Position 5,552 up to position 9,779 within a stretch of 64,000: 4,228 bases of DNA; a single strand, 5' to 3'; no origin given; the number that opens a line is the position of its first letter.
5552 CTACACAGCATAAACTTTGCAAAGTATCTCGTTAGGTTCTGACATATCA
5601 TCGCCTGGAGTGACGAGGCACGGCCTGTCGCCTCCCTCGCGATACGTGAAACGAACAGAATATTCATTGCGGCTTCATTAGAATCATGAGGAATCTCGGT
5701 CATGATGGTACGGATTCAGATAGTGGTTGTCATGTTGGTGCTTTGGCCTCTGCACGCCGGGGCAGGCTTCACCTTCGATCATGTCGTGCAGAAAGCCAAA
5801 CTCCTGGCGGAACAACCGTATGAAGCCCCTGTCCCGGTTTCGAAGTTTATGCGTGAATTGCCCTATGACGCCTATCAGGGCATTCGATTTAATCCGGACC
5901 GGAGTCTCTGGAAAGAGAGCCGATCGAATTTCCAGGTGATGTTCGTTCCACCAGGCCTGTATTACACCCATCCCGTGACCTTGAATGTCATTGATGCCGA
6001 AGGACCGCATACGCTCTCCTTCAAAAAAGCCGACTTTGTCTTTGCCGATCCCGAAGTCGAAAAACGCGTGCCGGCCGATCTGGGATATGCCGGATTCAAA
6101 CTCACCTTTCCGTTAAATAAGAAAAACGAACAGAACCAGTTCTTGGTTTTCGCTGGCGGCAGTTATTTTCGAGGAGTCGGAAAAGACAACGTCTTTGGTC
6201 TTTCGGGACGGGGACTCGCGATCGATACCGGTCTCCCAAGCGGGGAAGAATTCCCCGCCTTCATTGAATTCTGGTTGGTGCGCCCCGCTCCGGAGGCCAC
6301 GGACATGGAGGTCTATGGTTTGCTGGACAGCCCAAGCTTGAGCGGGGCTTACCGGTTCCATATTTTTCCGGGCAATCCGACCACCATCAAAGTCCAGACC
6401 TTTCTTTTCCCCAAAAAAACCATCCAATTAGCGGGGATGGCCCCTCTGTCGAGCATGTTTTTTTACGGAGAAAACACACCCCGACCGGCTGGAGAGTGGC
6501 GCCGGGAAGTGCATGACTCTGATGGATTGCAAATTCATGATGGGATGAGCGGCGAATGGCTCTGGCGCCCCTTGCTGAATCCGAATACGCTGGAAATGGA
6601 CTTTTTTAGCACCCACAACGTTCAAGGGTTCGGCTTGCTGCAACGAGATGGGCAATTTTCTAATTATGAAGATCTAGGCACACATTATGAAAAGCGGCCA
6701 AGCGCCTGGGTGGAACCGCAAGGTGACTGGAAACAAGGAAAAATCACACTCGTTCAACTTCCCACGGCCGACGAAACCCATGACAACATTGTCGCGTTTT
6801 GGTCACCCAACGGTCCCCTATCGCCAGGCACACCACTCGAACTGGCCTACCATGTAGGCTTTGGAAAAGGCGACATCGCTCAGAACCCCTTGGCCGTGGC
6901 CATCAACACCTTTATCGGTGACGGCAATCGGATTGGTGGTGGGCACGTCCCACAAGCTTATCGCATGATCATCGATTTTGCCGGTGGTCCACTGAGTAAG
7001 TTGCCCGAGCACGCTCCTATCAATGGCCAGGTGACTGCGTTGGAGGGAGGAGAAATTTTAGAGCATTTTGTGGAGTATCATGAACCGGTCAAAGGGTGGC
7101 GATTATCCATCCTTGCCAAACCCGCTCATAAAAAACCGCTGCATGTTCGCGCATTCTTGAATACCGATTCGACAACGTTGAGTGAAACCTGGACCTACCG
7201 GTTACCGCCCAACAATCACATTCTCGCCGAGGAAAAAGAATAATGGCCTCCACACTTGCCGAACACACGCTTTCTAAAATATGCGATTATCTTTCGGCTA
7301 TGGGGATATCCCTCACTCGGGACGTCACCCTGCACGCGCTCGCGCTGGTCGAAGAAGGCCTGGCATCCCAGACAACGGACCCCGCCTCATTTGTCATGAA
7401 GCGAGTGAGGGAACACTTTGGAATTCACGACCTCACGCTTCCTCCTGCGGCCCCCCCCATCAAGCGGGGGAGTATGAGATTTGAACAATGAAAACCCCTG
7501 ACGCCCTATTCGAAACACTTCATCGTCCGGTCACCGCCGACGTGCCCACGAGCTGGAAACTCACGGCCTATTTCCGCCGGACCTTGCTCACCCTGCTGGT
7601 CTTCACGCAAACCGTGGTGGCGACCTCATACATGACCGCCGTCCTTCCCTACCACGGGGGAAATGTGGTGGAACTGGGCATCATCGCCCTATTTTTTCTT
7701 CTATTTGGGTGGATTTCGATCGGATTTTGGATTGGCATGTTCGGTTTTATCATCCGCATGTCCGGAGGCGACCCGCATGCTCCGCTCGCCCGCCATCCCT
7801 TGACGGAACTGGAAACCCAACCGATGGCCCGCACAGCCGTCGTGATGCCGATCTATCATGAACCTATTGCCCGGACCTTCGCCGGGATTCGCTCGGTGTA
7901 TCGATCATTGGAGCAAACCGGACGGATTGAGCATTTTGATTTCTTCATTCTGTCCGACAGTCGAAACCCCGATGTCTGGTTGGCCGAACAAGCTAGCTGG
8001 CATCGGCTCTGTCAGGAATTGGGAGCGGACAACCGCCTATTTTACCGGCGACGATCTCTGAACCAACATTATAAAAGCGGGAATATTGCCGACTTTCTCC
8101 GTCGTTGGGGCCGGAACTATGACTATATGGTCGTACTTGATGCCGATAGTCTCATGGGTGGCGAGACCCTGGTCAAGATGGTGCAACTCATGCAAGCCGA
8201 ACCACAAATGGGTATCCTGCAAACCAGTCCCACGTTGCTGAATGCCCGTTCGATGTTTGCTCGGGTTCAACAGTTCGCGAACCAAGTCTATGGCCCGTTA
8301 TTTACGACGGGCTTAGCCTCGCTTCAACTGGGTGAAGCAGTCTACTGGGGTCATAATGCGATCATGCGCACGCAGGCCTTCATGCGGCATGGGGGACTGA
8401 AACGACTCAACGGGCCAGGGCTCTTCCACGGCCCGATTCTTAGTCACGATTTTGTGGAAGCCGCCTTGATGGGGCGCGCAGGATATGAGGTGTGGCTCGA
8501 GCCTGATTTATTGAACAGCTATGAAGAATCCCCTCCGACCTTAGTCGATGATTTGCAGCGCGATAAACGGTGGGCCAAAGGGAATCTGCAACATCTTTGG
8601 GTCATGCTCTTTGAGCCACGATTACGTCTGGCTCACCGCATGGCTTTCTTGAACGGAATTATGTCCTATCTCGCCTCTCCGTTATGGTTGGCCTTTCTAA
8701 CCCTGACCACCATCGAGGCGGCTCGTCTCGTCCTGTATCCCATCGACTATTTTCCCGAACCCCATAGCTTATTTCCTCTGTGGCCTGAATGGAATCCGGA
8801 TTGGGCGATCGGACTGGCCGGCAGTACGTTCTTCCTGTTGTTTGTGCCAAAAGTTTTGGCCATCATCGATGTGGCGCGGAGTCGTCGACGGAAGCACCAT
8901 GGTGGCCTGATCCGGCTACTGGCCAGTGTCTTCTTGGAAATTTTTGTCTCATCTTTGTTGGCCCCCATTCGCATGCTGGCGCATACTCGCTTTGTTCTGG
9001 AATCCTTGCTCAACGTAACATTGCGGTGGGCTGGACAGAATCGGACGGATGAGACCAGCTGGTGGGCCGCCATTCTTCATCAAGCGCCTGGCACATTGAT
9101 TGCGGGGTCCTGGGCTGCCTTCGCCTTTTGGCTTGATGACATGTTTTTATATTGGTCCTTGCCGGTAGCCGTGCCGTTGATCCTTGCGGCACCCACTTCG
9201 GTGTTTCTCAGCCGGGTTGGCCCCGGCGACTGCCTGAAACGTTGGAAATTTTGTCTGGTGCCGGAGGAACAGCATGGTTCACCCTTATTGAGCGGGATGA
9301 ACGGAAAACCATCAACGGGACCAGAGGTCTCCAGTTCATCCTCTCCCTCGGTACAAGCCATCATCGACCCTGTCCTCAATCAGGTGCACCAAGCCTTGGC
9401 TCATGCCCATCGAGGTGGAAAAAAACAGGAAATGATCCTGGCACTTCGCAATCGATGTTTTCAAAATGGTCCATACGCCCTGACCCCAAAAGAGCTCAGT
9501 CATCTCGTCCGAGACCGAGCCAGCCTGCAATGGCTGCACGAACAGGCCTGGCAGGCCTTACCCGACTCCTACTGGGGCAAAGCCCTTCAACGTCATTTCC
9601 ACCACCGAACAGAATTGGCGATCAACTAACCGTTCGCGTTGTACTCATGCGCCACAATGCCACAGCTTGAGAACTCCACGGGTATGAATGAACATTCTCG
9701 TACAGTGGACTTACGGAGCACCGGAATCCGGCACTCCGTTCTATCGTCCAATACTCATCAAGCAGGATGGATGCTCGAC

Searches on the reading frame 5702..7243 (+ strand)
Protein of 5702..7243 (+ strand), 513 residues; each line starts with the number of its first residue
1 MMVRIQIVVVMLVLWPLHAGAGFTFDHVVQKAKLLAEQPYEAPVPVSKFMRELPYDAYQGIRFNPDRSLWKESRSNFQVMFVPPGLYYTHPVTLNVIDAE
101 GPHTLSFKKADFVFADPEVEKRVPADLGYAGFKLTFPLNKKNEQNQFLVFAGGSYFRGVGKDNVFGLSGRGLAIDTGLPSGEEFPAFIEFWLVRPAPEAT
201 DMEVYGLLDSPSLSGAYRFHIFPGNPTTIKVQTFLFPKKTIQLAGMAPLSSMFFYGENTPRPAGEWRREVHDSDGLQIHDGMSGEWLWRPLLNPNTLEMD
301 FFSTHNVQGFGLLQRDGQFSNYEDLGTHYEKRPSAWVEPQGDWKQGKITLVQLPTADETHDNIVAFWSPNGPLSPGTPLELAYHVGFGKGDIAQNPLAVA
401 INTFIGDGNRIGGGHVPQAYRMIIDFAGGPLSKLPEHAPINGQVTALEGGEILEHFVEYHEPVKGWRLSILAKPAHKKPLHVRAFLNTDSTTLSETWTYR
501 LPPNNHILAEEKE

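Call 20: search_protein_families(library=pfam, max_evalue=0.001, proteins=[window:5702-7243:+])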
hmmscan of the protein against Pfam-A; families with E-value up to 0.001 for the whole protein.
window:5702-7243:+ (513 aa): 1 family
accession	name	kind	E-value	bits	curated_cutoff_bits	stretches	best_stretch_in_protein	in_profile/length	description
PF04349.18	MdoG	-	8.3e-173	576.2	25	1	23-500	1-477/478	Periplasmic glucan biosynthesis protein, MdoG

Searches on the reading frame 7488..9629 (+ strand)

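Call 20: search_protein_families(library=pfam, max_evalue=0.001, proteins=[window:7488-9629:+])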
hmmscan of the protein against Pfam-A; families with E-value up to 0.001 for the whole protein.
window:7488-9629:+ (713 aa): 4 families
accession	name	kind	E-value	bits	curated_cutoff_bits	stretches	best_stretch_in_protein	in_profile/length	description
PF13632.12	Glyco_trans_2_3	-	9.1e-15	55.4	27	1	214-407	2-180/198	Glycosyl transferase family group 2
PF13506.12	Glyco_transf_21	-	9.8e-10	38.6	21.7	1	195-364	17-174/174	Glycosyl transferase family 21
PF00535.33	Glycos_transf_2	-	6.1e-07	30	23.3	1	118-300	2-166/168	Glycosyl transferase family 2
PF13641.12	Glyco_tranf_2_3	-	6.6e-05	23.5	27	1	191-301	69-174/230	Glycosyltransferase like family 2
